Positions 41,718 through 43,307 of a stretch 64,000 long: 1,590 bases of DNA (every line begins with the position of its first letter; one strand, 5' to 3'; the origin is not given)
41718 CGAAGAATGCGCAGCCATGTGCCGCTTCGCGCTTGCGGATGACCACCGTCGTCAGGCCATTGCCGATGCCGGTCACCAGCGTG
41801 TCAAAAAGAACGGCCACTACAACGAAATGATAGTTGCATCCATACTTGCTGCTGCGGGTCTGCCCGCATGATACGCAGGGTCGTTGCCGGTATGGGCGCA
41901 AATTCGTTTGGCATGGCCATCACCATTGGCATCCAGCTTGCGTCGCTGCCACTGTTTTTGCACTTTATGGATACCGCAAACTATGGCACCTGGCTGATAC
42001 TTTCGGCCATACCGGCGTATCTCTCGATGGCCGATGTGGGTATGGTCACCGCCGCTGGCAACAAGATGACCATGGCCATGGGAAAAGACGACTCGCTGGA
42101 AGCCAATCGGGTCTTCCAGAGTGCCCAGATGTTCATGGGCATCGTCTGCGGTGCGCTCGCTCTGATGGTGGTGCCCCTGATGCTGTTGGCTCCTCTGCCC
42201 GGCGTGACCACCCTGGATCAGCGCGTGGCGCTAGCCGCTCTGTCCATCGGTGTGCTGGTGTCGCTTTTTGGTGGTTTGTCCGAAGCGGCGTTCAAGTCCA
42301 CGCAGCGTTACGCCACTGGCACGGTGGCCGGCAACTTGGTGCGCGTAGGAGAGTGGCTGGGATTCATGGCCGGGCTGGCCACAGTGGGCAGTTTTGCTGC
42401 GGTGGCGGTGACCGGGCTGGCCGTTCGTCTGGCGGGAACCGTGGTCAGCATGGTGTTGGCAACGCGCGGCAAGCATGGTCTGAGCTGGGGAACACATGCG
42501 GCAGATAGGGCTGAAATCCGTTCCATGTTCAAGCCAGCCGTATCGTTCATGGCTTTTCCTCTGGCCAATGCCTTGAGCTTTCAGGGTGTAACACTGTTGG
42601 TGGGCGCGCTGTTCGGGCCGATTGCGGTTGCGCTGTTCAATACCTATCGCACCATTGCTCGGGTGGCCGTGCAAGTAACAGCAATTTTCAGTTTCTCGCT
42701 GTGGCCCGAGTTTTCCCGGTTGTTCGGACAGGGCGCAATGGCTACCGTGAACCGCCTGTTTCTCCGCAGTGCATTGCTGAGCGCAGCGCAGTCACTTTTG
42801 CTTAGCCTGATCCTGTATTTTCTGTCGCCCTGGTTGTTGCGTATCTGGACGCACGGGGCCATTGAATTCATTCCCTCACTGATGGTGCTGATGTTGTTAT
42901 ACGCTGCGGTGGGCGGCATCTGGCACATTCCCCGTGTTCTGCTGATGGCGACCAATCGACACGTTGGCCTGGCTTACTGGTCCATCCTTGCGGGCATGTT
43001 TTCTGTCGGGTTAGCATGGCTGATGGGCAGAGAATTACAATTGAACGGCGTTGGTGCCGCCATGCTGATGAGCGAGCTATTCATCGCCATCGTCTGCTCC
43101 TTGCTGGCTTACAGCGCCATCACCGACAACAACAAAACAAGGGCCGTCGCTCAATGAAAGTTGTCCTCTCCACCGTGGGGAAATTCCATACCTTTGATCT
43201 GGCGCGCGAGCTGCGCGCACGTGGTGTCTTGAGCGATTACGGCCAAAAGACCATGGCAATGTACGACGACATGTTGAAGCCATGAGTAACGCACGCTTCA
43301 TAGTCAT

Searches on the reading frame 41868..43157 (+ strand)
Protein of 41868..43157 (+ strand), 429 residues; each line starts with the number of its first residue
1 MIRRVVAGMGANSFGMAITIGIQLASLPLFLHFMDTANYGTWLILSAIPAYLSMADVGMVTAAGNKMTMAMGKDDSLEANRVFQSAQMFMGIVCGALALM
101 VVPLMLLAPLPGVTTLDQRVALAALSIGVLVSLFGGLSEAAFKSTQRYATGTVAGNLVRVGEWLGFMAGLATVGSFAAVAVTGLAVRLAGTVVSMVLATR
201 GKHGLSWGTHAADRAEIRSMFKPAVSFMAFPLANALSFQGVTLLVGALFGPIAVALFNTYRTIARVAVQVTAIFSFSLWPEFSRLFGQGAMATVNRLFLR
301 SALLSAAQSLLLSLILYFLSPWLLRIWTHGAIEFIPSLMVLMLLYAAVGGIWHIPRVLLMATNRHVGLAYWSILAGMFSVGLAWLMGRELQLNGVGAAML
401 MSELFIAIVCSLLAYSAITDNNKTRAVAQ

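Call 22: search_protein_families(library=ncbifam, proteins=[window:41868-43157:+], max_evalue=0.00001)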
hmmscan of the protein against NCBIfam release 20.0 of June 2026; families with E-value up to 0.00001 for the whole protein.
window:41868-43157:+ (429 aa): 1 family
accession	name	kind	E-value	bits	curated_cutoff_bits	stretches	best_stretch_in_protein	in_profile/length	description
NF041503.1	WZX_like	subfamily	1.2e-07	31.2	300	0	232-394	243-403/429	O-unit flippase-like protein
